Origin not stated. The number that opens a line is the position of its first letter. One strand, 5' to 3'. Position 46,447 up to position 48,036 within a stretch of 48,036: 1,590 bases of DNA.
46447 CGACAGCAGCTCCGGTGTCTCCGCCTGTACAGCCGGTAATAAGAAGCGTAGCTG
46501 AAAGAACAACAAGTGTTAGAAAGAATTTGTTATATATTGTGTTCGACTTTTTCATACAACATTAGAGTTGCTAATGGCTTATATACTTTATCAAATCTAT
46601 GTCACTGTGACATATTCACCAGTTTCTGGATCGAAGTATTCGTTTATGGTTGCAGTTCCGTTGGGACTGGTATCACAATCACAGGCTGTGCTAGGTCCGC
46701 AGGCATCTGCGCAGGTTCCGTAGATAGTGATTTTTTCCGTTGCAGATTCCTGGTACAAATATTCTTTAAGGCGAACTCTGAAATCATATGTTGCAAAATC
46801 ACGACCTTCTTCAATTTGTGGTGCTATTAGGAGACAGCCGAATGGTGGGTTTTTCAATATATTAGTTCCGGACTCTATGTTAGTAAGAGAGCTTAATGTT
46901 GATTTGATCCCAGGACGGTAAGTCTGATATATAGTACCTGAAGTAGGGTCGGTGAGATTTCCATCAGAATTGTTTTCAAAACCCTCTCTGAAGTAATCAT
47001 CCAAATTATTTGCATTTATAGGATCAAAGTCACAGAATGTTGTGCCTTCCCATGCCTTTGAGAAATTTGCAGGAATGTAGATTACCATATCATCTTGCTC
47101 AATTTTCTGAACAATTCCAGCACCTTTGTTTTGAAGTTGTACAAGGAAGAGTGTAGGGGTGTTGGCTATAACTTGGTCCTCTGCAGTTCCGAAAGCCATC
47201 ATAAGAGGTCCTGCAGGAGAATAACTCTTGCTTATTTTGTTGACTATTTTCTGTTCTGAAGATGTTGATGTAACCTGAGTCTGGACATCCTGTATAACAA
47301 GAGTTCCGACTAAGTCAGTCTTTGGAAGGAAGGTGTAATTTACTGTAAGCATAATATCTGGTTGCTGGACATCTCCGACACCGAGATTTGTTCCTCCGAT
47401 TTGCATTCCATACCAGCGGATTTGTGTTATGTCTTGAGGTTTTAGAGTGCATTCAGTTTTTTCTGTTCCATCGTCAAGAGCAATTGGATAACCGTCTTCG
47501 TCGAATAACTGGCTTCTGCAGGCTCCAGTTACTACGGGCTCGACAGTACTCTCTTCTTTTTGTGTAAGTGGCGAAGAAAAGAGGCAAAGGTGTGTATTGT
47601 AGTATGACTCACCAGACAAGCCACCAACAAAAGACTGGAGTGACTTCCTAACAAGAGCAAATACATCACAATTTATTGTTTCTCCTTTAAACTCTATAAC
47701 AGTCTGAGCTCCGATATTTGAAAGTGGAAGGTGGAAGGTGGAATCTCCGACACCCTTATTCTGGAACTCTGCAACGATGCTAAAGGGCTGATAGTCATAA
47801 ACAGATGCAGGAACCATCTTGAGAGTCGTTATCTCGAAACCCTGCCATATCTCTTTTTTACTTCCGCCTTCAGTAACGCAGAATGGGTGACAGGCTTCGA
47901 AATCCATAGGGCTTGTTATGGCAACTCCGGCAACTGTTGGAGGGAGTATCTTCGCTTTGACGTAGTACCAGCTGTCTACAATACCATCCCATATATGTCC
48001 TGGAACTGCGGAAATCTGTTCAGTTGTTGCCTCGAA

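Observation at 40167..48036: Tandem array of at least 7 diverged paralogous surface proteins: candidate undescribed DPANN cell-surface/host-contact apparatus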

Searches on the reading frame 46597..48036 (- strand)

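Call 4: search_protein_families(library=pfam, proteins=[window:46597-48036:-], max_evalue=1)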
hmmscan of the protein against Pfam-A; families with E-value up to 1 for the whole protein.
window:46597-48036:- (479 aa): 1 family
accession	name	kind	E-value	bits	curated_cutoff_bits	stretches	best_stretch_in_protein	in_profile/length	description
PF15232.11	DUF4585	-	0.036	14.6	27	1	465-478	30-43/73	Domain of unknown function (DUF4585)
